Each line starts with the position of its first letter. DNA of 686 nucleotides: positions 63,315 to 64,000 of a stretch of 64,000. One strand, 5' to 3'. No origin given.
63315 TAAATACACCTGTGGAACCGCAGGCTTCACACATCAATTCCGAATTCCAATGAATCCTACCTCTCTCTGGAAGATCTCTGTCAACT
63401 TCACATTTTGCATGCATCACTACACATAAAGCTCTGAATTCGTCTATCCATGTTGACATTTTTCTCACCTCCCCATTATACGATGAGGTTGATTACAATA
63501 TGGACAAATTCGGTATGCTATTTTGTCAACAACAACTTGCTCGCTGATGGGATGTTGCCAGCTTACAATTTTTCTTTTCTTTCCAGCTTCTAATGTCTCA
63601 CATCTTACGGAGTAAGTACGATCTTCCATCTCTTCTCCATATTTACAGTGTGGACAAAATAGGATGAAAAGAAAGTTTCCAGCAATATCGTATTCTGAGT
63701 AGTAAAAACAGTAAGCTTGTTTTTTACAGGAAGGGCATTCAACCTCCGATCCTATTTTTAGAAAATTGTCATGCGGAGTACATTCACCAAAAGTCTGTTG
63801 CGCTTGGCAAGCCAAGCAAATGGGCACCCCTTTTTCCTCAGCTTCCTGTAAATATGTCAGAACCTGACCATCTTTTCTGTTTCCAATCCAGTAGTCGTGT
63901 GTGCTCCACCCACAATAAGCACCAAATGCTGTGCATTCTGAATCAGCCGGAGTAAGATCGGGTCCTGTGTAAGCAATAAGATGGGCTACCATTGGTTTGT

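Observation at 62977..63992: Co-transcribed pair of paralogous cysteine-rich proteins with no recognisable family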

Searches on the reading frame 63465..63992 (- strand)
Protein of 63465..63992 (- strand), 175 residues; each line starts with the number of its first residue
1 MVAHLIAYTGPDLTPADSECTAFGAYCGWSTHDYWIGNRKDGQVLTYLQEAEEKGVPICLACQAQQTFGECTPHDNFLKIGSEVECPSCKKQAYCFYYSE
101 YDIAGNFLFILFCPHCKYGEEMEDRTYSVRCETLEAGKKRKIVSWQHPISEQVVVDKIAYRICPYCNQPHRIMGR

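Call 4: search_protein_families(library=pfam, proteins=[window:63465-63992:-], max_evalue=1)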
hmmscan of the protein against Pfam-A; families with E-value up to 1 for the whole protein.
window:63465-63992:- (175 aa): 2 families
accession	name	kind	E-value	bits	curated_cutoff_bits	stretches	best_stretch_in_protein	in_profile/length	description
PF14369.11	Zn_ribbon_19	-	0.39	11.4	30.8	0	161-168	22-29/35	zinc-ribbon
PF23499.1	YnfU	-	0.82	10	27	0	155-168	33-46/49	YnfU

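Call 6: search_protein_families(library=phrogs, proteins=[window:63465-63992:-], max_evalue=1)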
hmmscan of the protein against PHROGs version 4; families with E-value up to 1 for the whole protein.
window:63465-63992:- (175 aa): 5 families
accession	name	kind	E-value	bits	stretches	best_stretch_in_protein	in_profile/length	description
phrog_26493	-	unknown function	0.057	14.4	1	16-45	16-46/67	-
phrog_30439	-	unknown function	0.2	13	1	58-95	8-43/63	-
phrog_20542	-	unknown function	0.22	13.2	1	72-100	33-61/122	-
phrog_17221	-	unknown function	0.3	12.1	1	82-92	13-23/51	-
phrog_35692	-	unknown function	0.35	11.7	1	113-140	11-36/58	-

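Call 7: search_protein_families(library=ncbifam, proteins=[window:63465-63992:-], max_evalue=1)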
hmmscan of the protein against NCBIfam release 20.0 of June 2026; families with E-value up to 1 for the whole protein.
window:63465-63992:- (175 aa): 4 families
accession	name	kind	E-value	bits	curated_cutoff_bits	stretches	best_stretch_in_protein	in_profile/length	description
NF038384.1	zinc_YnfU_fam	subfamily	0.024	14.2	36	0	82-92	15-25/52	YnfU family zinc-binding protein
TIGR01384.1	TFS_arch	equivalog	0.19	12.4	64.75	0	112-168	18-69/101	transcription factor S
TIGR02443.1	TIGR02443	equivalog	0.21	11.5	49.45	1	85-128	11-49/59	YheV family putative zinc ribbon protein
NF002796.0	PRK02935.1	equivalog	0.42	10.5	108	0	83-93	70-80/118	hypothetical protein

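Call 8: search_protein_families(library=padloc, proteins=[window:63465-63992:-], max_evalue=1)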
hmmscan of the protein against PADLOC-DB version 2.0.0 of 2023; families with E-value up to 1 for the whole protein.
window:63465-63992:- (175 aa): 0 families

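Call 9: find_homologous_proteins(query=window:63465-63992:-, max_evalue=0.01)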
Query window:63465-63992:- (175 aa): 1 proteins with E <= 0.01 among 46 candidates.
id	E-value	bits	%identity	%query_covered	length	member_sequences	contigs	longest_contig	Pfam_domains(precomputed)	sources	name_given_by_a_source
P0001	1.4e-121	421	100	100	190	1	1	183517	-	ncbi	ncbi:MAG: hypothetical protein ABIE68_03535 [bacterium]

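Call 12: find_encoding_contigs(protein=P0001, flank=10000, max_places=3)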
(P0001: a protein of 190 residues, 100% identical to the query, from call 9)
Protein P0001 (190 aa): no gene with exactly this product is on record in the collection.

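Call 37: search_solved_structures(query=P0001, max_evalue=10)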
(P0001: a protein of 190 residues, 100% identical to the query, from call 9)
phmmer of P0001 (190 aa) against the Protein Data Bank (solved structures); distinct sequences matched with E-value up to 10: 3.
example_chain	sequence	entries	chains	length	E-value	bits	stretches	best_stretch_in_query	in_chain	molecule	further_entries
3h0g_I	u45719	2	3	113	1.1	12.1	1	97-136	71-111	DNA-directed RNA polymerase II subunit RPB9 | RNA polymerase II subunit Rpb9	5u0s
8qsz_I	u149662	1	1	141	1.3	11.9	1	97-136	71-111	DNA-directed RNA polymerase II subunit RPB9,RBP9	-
6lci_A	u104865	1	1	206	1.5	11.7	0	49-82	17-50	mdaA-1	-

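Call 43: find_homologous_proteins(query=A3, max_evalue=0.1)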
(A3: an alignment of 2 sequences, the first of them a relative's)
Query A3 (2 sequences) (190 aa, profile of the alignment): 2 proteins with E <= 0.1 among 112 candidates.
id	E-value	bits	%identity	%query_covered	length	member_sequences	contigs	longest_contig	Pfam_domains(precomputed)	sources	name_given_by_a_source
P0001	3.0e-121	421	100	100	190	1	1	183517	-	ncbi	ncbi:MAG: hypothetical protein ABIE68_03535 [bacterium]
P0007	2.3e-43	166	36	39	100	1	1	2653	-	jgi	jgi:hypothetical protein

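Call 73: predict_structure(alignment_id=A3)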
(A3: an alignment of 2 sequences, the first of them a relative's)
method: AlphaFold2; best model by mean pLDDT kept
length: 190 residues; sequences in the alignment: 2
mean_pLDDT: 40.0   pTM: 0.36
mean pLDDT of the five models: 40.0, 34.9, 34.6, 34.5, 31.6
residues with pLDDT >= 90: 0; 70-90: 1; 50-70: 32; < 50: 157
segments of 3 or more residues with pLDDT < 50: 1-63, 70-96, 114-122, 132-142, 144-190
pLDDT, mean of each block of 10 residues (from residue 1): 29 31 32 36 41 39 50 38 26 48 60 45 53 41 43 37 46 35 29
secondary structure, 60 per line:
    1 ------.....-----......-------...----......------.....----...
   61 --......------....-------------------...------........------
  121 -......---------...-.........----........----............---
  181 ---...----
elements in order: E7-11 E17-22 E37-42 E49-53 E58-60 H63-68 H75-78 E98-100 E107-114 E122-127 E141-149 E154-161 H166-174 E175-177 E184-186

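Call 89: search_protein_families(library=padloc, proteins=[L015:10001-11005:+, L015:11195-11584:+, L015:11609-12568:+, L015:9142-9639:-], max_evalue=0.001)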
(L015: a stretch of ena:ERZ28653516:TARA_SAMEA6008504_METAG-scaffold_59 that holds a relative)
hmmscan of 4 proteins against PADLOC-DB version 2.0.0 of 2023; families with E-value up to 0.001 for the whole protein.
L015:10001-11005:+ (334 aa): 12 families
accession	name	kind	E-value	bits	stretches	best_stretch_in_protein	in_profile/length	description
PDLC02012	SAVED5--SAVED_TIR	-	7.1e-13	46.4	1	181-281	8-105/404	-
PDLC05062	PDC-S66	-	2.5e-12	44.9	1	185-278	147-240/282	-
PDLC02421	Aga_TIR-PNTD1-PNTD2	-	2.9e-10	37.9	1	187-284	4-104/430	Class I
PDLC02403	Aga_TIR-PNTD1-PNTD2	-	4.5e-09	33.9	1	187-285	3-104/443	Class I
PDLC02416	Aga_REase-TIR-PNTD1-PNTD2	-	3e-07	27.5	1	180-288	149-254/572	Class I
PDLC00436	ThsB1|ThsB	-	4.1e-07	27.7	1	185-280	34-132/183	TIR-like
PDLC00426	ThsB1|ThsB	-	4.5e-06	24.2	1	186-262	237-320/352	TIR-like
PDLC00417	ThsB1|ThsB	-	4.8e-06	24.3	1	187-278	167-259/303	TIR-like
PDLC03015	TIR-NLR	-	0.00013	18.8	1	223-298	37-107/824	-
PDLC02400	Aga_TIR-PNTD1-PNTD2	-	0.00019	17.8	1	184-288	185-291/639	Class I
PDLC00434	ThsB1|ThsB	-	0.00028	18.1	1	185-266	137-219/396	TIR-like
PDLC00419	ThsB1|ThsB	-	0.00082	17.2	0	183-270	24-115/165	TIR-like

L015:11195-11584:+ (129 aa): 1 family
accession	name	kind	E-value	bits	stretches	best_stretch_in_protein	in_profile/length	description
PDLC00429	ThsB1|ThsB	-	0.0004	18.5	1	3-92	4-99/167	TIR-like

L015:11609-12568:+ (319 aa): 1 family
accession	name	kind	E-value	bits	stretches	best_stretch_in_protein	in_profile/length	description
PDLC02987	caspase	-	1.9e-18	64.9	1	4-192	5-158/453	-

L015:9142-9639:- (165 aa): 0 families

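Call 90: search_protein_families(library=pfam, proteins=[L015:11195-11584:+, L015:11609-12568:+, L015:9142-9639:-], max_evalue=0.001)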
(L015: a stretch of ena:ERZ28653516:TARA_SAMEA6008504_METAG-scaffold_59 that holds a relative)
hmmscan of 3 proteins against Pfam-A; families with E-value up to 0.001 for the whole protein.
L015:11195-11584:+ (129 aa): 1 family
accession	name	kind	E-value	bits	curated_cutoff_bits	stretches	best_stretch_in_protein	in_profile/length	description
PF08937.16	ThsB_TIR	-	2.9e-06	28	21.2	1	7-94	1-94/100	Thoeris protein ThsB, TIR-like domain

L015:11609-12568:+ (319 aa): 1 family
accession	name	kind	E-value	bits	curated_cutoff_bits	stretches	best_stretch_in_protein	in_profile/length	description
PF00656.27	Peptidase_C14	-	2.3e-14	54.1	21.4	1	2-205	2-211/233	Caspase domain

L015:9142-9639:- (165 aa): 0 families
